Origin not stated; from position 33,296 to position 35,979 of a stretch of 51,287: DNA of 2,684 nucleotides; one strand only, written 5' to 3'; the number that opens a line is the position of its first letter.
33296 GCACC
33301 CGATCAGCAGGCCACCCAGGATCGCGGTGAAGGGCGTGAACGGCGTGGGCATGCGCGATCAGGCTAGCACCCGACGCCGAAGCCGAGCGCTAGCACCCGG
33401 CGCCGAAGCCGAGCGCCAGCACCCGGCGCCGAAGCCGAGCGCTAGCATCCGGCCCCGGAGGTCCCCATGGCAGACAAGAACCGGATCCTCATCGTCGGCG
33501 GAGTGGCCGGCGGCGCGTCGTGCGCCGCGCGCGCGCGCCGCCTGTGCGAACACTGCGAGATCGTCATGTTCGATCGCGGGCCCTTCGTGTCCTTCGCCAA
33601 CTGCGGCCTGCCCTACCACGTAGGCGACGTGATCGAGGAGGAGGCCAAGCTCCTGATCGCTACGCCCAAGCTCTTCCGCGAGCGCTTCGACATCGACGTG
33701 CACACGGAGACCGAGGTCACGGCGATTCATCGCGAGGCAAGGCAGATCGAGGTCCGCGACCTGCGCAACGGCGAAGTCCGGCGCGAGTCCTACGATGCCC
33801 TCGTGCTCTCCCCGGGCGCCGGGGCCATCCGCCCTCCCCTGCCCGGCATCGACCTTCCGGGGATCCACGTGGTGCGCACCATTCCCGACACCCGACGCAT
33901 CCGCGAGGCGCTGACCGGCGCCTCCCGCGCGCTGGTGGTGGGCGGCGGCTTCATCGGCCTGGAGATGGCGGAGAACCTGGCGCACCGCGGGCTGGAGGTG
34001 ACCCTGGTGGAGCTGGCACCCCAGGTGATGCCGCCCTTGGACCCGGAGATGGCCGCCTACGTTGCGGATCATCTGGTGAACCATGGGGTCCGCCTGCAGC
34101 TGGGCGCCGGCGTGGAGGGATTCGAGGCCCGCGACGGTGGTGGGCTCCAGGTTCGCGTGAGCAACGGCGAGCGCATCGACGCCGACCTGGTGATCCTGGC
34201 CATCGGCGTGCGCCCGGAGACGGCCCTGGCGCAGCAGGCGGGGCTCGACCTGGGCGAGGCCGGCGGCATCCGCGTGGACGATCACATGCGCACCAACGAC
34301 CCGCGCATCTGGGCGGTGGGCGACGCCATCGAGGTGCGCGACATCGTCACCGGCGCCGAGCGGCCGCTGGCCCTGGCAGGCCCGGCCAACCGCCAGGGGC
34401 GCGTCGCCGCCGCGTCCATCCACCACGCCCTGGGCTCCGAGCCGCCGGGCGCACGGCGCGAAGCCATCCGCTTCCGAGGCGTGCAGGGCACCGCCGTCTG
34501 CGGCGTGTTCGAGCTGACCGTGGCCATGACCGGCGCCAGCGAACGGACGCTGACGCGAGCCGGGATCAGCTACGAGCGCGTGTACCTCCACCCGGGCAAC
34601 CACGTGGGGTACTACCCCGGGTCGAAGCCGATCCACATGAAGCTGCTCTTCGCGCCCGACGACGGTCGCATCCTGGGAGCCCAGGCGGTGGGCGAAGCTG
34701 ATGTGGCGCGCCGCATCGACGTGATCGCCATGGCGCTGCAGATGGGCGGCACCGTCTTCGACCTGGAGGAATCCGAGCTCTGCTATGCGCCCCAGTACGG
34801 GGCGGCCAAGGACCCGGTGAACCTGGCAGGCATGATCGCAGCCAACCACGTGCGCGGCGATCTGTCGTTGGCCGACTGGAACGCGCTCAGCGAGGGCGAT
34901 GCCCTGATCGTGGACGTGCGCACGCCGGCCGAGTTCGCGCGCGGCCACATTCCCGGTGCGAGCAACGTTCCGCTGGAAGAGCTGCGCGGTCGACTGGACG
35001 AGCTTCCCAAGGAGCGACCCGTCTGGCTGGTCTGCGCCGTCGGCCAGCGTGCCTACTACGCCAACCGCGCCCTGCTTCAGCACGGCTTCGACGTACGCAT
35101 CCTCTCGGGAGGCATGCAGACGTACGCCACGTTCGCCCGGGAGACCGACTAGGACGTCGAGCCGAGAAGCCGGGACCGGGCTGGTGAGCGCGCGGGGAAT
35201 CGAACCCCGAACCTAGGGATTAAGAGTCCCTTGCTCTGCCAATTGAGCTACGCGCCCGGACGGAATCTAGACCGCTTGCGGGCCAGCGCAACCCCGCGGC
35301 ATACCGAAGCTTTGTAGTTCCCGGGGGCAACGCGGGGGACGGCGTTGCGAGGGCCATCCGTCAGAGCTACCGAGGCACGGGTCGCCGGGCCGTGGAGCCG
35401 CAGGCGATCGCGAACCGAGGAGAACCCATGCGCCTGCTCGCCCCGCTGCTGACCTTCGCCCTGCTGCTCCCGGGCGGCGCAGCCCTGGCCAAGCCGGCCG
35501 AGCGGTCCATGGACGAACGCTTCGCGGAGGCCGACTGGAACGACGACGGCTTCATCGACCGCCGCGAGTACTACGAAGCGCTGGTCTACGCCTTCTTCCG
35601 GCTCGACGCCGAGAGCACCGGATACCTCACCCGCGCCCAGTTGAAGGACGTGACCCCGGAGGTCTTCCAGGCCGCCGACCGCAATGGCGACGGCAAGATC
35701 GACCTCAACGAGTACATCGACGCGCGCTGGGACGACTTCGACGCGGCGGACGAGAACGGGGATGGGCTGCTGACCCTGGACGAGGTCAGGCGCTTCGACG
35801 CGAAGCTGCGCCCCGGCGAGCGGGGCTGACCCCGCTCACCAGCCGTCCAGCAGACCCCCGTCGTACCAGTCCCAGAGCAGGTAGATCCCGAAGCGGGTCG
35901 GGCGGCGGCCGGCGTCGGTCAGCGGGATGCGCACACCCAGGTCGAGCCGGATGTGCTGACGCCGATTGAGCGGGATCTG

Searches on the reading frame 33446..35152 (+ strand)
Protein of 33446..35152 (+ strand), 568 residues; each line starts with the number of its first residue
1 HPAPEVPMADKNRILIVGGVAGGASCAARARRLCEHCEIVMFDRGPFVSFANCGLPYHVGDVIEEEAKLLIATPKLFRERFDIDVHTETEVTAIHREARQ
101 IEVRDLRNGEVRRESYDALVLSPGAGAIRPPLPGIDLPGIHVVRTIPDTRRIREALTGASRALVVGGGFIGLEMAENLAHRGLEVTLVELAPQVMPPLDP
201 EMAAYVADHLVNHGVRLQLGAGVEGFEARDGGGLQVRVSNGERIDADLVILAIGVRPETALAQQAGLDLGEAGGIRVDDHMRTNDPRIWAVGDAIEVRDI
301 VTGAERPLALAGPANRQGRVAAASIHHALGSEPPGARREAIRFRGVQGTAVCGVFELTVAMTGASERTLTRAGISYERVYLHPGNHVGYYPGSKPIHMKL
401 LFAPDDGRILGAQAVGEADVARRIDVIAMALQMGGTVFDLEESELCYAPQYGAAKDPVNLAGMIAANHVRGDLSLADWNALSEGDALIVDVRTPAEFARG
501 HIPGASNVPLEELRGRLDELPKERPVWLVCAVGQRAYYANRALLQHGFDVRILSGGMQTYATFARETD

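Call 12: search_protein_families(library=pfam, proteins=[window:33446-35152:+])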
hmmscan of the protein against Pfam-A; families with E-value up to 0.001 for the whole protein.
window:33446-35152:+ (568 aa): 10 families
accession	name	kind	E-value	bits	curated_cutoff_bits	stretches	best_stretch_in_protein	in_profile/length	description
PF07992.20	Pyr_redox_2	-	1.8e-65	221.7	26.1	1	13-298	2-281/291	Pyridine nucleotide-disulphide oxidoreductase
PF00070.33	Pyr_redox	-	2.1e-21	76.7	22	1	161-239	1-80/82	Pyridine nucleotide-disulphide oxidoreductase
PF00581.25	Rhodanese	-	1.4e-18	67.7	22.2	1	479-560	7-99/102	Rhodanese-like domain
PF02852.28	Pyr_redox_dim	-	4e-13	50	25.3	1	352-450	4-101/110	Pyridine nucleotide-disulphide oxidoreductase, dimerisation domain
PF01266.30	DAO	-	2.2e-11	44.3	27.9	0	162-189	2-29/353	FAD dependent oxidoreductase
PF13738.12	Pyr_redox_3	-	4e-08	33.3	30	1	80-292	93-305/305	Pyridine nucleotide-disulphide oxidoreductase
PF13450.12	NAD_binding_8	-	1.3e-07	32.2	21.9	0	164-193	1-30/68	NAD(P)-binding Rossmann-like domain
PF03486.20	HI0933_like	-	6.9e-06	26.1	50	0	208-342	117-191/244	HI0933-like protein Rossmann domain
PF01593.30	Amino_oxidase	-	8.8e-06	25.7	19.8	0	206-255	210-256/443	Flavin containing amine oxidoreductase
PF13454.12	NAD_binding_9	-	0.00011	22.7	21.8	0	164-192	2-34/155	FAD-NAD(P)-binding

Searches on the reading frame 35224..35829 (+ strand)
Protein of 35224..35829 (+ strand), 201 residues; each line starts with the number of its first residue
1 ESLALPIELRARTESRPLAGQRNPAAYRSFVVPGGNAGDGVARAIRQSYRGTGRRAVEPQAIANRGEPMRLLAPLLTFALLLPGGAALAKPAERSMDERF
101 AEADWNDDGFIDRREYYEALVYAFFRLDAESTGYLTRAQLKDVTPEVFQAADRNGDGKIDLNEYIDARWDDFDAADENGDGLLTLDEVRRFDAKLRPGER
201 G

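Call 12: search_protein_families(library=pfam, proteins=[window:35224-35829:+])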
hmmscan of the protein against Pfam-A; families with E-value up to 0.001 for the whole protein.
window:35224-35829:+ (201 aa): 6 families
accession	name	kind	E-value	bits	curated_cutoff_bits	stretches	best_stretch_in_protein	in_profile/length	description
PF00036.39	EF-hand_1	-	1.6e-15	55.8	25.4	1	146-167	4-25/29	EF hand domain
PF13405.12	EF-hand_6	-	5.5e-14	50.9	25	0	146-165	4-23/30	EF-hand domain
PF13202.12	EF-hand_5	-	8e-13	47.7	25.9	1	147-164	4-21/25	EF hand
PF13499.12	EF-hand_7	-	5.5e-11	43.1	30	1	118-166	2-64/67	EF-hand domain pair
PF13833.12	EF-hand_8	-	1.5e-07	31.5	28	0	146-166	29-49/54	EF-hand domain pair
PF10591.15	SPARC_Ca_bdg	-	8.3e-05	23.3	22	0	115-165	51-111/113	Secreted protein acidic and rich in cysteine Ca binding region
